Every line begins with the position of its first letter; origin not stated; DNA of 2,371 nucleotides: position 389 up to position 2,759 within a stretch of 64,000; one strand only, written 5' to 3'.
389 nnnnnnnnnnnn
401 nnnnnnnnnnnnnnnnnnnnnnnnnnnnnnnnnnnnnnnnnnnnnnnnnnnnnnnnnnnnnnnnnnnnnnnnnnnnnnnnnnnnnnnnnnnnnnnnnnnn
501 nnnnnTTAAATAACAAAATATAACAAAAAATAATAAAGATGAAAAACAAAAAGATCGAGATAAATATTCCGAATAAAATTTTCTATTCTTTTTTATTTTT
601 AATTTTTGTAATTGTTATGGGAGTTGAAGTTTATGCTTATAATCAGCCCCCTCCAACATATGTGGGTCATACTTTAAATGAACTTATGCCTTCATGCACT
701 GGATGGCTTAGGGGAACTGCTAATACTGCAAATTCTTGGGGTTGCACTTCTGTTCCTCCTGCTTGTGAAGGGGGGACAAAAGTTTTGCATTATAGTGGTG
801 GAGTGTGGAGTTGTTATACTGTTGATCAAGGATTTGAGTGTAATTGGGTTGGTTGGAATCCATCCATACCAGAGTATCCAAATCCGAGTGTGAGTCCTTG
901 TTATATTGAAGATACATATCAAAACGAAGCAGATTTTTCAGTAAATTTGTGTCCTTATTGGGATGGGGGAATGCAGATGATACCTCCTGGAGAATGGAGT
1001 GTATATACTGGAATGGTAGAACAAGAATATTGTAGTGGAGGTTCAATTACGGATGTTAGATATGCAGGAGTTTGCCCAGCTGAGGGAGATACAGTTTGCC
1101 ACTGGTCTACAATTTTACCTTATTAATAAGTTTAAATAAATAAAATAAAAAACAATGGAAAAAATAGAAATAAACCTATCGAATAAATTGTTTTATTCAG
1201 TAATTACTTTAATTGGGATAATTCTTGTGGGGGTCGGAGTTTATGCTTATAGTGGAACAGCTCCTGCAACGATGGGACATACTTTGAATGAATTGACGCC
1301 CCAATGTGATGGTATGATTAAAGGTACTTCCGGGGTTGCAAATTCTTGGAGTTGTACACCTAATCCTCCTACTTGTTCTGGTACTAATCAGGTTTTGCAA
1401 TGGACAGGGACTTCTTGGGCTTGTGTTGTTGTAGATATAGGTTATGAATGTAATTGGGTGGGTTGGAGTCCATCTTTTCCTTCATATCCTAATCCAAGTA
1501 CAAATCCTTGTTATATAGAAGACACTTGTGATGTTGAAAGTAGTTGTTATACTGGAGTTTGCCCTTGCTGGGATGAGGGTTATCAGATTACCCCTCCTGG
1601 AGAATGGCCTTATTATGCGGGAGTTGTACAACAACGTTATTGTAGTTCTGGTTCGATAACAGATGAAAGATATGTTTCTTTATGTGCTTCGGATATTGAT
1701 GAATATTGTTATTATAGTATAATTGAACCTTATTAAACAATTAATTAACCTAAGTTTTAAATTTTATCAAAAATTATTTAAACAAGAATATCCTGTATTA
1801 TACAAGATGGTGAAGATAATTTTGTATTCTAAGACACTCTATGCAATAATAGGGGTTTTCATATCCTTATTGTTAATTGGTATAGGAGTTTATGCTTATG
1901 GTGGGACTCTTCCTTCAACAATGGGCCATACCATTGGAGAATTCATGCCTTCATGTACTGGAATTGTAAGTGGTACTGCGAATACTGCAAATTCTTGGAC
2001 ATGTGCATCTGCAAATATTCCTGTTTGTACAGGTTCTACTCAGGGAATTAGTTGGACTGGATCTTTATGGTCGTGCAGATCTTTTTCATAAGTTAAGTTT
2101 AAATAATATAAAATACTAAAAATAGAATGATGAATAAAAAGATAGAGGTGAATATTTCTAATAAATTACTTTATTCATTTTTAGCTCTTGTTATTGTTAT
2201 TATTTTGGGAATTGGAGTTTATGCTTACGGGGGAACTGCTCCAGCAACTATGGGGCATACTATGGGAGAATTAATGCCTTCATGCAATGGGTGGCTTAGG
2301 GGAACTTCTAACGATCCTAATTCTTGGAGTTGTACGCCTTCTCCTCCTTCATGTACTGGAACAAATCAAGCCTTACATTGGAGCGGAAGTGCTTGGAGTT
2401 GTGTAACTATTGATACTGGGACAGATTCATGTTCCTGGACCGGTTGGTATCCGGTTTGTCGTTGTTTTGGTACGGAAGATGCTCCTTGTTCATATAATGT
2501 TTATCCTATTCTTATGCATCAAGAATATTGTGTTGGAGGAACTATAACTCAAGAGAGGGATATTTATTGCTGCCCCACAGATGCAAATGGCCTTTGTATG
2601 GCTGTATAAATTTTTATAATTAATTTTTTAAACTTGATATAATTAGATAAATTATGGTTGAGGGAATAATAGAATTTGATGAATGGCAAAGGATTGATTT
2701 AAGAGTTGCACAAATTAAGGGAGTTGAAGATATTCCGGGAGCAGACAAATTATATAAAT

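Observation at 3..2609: Tandem array of at least five paralogous small secreted cysteine-rich proteins in alternating short and long architectures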

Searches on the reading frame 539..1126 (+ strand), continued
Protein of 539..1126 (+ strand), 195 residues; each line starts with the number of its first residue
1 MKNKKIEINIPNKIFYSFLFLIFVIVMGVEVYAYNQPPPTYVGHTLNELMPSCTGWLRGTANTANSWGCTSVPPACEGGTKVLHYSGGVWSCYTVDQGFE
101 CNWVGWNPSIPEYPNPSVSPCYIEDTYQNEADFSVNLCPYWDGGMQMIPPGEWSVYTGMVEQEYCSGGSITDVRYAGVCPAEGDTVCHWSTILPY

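Call 67: search_protein_families(library=pfam, proteins=[L060:2748-4406:+, L087:2653-3192:+, L070:2389-3711:+, L071:4262-5617:+, L084:1570-2718:+], max_evalue=0.001)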
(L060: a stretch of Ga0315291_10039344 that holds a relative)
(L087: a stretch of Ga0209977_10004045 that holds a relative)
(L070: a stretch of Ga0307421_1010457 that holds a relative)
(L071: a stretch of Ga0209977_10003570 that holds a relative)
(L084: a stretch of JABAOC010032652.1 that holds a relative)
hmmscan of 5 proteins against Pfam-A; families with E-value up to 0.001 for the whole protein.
L060:2748-4406:+ (552 aa): 0 families

L087:2653-3192:+ (179 aa): 0 families

L070:2389-3711:+ (440 aa): 1 family
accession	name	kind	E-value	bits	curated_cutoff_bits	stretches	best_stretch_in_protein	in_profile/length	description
PF13884.11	Peptidase_S74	-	1.3e-17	64.3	22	1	351-402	1-57/58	Chaperone of endosialidase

L071:4262-5617:+ (451 aa): 3 families
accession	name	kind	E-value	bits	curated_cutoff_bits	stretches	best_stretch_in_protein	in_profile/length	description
PF07591.16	PT-HINT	-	8.7e-06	26.5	27.7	1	321-443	4-136/137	Pretoxin HINT domain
PF14623.11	Vint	-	3e-05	24.3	27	1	311-389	1-71/166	Hint-domain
PF05203.21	Hom_end_hint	-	8.7e-05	23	32.1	1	312-342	1-31/228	Hom_end-associated Hint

L084:1570-2718:+ (382 aa): 5 families
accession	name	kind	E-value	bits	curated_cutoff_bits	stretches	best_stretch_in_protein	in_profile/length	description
PF07591.16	PT-HINT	-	1.1e-07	32.7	27.7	1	249-372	3-136/137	Pretoxin HINT domain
PF05203.21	Hom_end_hint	-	1.6e-06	28.7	32.1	1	241-271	1-31/228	Hom_end-associated Hint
PF14623.11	Vint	-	5.7e-06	26.7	27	1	240-318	1-71/166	Hint-domain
PF14890.11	Intein_splicing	-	0.00013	22.3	35.8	0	339-372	123-155/155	Intein splicing domain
PF01079.26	Hint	-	0.00049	20.2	29.7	1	239-315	11-92/213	Hint module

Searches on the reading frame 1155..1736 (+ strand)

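Call 3: search_protein_families(library=pfam, proteins=[window:1155-1736:+], max_evalue=10)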
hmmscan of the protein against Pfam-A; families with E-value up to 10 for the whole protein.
window:1155-1736:+ (193 aa): 3 families
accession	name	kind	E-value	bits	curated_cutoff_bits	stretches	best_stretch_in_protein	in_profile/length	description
PF01683.23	EB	-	0.02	15.4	24.3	1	116-141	19-44/52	EB module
PF22852.1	SoxE_N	-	0.068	13.5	27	1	18-33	14-29/48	Sulfocyanin, N-terminal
PF09813.14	Coa3_cc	-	1.1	9.4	27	1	15-33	14-32/48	Cytochrome c oxidase assembly factor 3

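Call 4: search_protein_families(library=ncbifam, proteins=[window:1155-1736:+], max_evalue=10)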
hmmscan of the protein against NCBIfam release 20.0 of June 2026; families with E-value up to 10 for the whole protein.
window:1155-1736:+ (193 aa): 2 families
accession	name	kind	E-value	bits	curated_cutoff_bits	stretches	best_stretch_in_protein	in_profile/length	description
NF006897.1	PRK09379.1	equivalog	0.2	10.9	441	1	11-35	3-27/298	polyisoprenyl-teichoic acid--peptidoglycan teichoic acid transferase TagU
NF006418.0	PRK08667.1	equivalog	0.31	9.5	794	1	7-32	293-318/644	hydrogenase membrane subunit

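Call 42: search_protein_families(library=phrogs, proteins=[window:1155-1736:+], max_evalue=0.1)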
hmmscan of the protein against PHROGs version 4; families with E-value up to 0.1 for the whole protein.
window:1155-1736:+ (193 aa): 0 families

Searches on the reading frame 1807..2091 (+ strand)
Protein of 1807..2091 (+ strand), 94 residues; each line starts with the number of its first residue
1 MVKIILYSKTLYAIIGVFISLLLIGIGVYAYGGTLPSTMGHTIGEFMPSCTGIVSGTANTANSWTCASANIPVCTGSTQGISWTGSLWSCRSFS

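Call 3: search_protein_families(library=pfam, proteins=[window:1807-2091:+], max_evalue=10)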
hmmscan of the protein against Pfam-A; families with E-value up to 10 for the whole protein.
window:1807-2091:+ (94 aa): 2 families
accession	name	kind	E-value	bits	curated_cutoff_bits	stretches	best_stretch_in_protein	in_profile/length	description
PF22852.1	SoxE_N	-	0.0095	16.2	27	1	8-31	5-28/48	Sulfocyanin, N-terminal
PF01384.25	PHO4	-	0.26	10.6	33.7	1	13-79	244-310/350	Phosphate transporter family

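Call 4: search_protein_families(library=ncbifam, proteins=[window:1807-2091:+], max_evalue=10)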
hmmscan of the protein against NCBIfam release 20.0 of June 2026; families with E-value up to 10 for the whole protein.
window:1807-2091:+ (94 aa): 1 family
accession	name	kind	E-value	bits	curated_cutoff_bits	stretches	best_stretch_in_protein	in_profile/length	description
TIGR02372.1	4_coum_CoA_lig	equivalog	0.28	9.8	334.7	1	44-70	202-228/386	4-coumarate--CoA ligase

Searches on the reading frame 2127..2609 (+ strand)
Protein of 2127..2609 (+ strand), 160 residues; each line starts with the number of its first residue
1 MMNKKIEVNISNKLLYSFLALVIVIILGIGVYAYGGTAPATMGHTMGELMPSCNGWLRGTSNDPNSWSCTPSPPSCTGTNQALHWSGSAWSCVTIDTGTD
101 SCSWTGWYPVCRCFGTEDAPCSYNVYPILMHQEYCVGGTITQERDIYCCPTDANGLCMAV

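Call 3: search_protein_families(library=pfam, proteins=[window:2127-2609:+], max_evalue=10)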
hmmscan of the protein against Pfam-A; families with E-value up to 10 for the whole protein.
window:2127-2609:+ (160 aa): 2 families
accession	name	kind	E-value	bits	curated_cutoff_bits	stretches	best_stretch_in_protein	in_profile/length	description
PF19389.4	DUF5964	-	0.086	13.2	25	1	7-32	30-55/60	Family of unknown function (DUF5964)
PF22852.1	SoxE_N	-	0.35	11.2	27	1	21-34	15-28/48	Sulfocyanin, N-terminal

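Call 4: search_protein_families(library=ncbifam, proteins=[window:2127-2609:+], max_evalue=10)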
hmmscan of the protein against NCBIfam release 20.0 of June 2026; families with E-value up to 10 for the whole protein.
window:2127-2609:+ (160 aa): 0 families

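Call 40: search_protein_families(library=pfam, alignment_id=A3, max_evalue=0.01)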
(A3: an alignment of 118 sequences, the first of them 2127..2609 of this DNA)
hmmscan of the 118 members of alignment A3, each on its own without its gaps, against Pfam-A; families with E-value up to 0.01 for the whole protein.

A. member 1, window:2127-2609:+ (160 aa): 0 families

B. families by the number of members that match (of 118 scanned): 7 families
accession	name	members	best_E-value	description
PF04917.17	Shufflon_N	1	9.3e-17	Bacterial shufflon protein, N-terminal constant region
PF19030.6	TSP1_ADAMTS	1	3.4e-12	Thrombospondin type 1 domain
PF00083.30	Sugar_tr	1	4.1e-05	Sugar (and other) transporter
PF00090.25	TSP_1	1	0.00026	Thrombospondin type 1 domain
PF10983.13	DUF2793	1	0.00035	Protein of unknown function (DUF2793)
PF07598.16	DUF1561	1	0.0027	Protein of unknown function (DUF1561)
PF17831.6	PDH_E1_M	1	0.0046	Pyruvate dehydrogenase E1 component middle domain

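Call 42: search_protein_families(library=phrogs, proteins=[window:2127-2609:+], max_evalue=0.1)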
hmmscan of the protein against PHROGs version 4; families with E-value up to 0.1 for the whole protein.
window:2127-2609:+ (160 aa): 0 families

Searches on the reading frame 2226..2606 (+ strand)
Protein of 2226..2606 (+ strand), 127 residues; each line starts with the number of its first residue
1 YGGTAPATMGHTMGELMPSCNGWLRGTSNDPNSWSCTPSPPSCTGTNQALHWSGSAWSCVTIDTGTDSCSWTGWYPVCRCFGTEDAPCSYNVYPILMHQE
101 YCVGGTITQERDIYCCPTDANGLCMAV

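Call 69: predict_structure(alignment_id=A5)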
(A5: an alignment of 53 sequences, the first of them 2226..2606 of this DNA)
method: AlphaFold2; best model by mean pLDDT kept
length: 127 residues; sequences in the alignment: 53
mean_pLDDT: 81.7   pTM: 0.45
mean pLDDT of the five models: 81.7, 81.1, 77.6, 77.1, 76.8
residues with pLDDT >= 90: 38; 70-90: 65; 50-70: 21; < 50: 3
segments of 3 or more residues with pLDDT < 50: 1-3
pLDDT, mean of each block of 10 residues (from residue 1): 55 67 82 80 88 88 76 92 86 91 91 90 73
secondary structure, 60 per line:
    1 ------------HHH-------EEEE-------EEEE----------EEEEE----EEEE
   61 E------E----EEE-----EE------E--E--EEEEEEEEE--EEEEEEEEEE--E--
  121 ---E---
elements in order: E23-26 E34-37 E48-52 E57-61 E73-75 E95-103 E106-115

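Call 71: fold_search(model_id=the predicted structure, library=pdb)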
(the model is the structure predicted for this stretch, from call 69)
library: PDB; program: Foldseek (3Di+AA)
matches with E <= 10: 30; with E <= 0.001: 0
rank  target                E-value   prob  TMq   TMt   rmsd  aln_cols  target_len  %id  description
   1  7q3n_U                1.7e+00  0.04  0.15  0.08  17.8       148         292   14  Cryo-EM of the complex between human uromodulin (UMOD)/Tamm-Horsfall protein (THP) and the FimH lectin domain from uro (released 2022-03-16)
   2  7pfp_C                1.8e+00  0.03  0.15  0.06  18.4       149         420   14  Full-length cryo-EM structure of the native human uromodulin (UMOD)/Tamm-Horsfall protein (THP) filament (released 2022-03-16)
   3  1a64_A                2.6e+00  0.02  0.13  0.16  17.5       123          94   12  ENGINEERING A MISFOLDED FORM OF RAT CD2 (released 1998-05-27)
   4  3d9x_B                4.2e+00  0.07  0.16  0.18  10.8        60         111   18  Structure of the head of the Bartonella adhesin BadA (released 2008-08-26)
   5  3so9_A                4.7e+00  0.03  0.15  0.18  15.5        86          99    9  Darunavir in Complex with a Human Immunodeficiency Virus Type 1 Protease Variant (released 2011-10-12)
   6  6k2y_B                5.0e+00  0.08  0.16  0.15   4.5        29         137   21  Human Galectin-14 (released 2020-06-17)
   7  3en8                  5.3e+00  0.05  0.15  0.15   9.8        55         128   18  Crystal structure of NTF-2 like protein of unknown function (YP_553245.1) from BURKHOLDERIA XENOVORANS LB400 at 1.85 A r (released 2008-10-07)
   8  2mfk_MODEL_1_A        5.3e+00  0.03  0.13  0.20  16.3        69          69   14  NMR solution structure of chitin-binding domain from dust mite group XII allergen Blo t 12 (released 2014-11-19)
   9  1cdc_A                5.9e+00  0.01  0.12  0.15  19.3       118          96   13  CD2, N-TERMINAL DOMAIN (1-99), TRUNCATED FORM (released 1995-09-15)
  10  9nj8_A                6.7e+00  0.02  0.14  0.10  14.9        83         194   10  Crystal structure of apo Vibrio cholerae CqsR with D198N mutation (released 2025-07-02)
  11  7kp7_F                7.1e+00  0.04  0.14  0.13   8.6        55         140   13  asymmetric mTNF-alpha hTNFR1 complex (released 2021-01-13)
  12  6k2z_B                7.1e+00  0.02  0.12  0.12   5.0        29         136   28  Human Galectin-14 with lactose (released 2020-06-17)
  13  6ojz_C                7.1e+00  0.01  0.11  0.05   7.8        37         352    8  PilT4 from Geobacter metallireducens bound to ADP with partial occupancy: C3ocococ conformation (released 2019-11-20)
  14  6jhc                  7.5e+00  0.07  0.16  0.13   5.5        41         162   17  Hydroxynitrile lyase from the millipede, Chamberlinius hualienensis (ligand free) (released 2020-02-19)
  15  9gol_A                7.9e+00  0.07  0.13  0.13   5.3        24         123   25  Crystal structure of limonene epoxide hydrolase LEH 19 (released 2026-03-18)
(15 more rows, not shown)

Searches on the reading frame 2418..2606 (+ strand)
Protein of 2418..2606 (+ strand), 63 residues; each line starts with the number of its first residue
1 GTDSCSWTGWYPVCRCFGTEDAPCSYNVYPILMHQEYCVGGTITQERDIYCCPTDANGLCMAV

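Call 80: find_homologous_proteins(query=A7, max_evalue=0.01)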
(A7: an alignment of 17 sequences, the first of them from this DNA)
Query A7 (17 sequences) (63 aa, profile of the alignment): 5 proteins with E <= 0.01 among 41 candidates.
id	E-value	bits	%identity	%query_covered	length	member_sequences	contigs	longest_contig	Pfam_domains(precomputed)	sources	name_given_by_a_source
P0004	2.2e-17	81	100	100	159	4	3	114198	-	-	-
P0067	5.8e-12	64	31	90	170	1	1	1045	-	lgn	-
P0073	4.4e-11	61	33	78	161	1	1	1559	-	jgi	jgi:hypothetical protein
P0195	4.6e-11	61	33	78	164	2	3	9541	-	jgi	-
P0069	1.2e-9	56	21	73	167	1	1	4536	-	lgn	-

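Call 81: search_solved_structures(query=A7, max_evalue=10)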
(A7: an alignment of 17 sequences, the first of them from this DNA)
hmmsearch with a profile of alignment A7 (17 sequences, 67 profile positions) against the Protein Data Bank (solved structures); distinct sequences matched with E-value up to 10: 1.
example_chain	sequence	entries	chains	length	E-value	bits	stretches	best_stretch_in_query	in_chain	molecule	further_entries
1cto_A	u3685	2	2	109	1.4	12.7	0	3-43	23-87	GRANULOCYTE COLONY-STIMULATING FACTOR RECEPTOR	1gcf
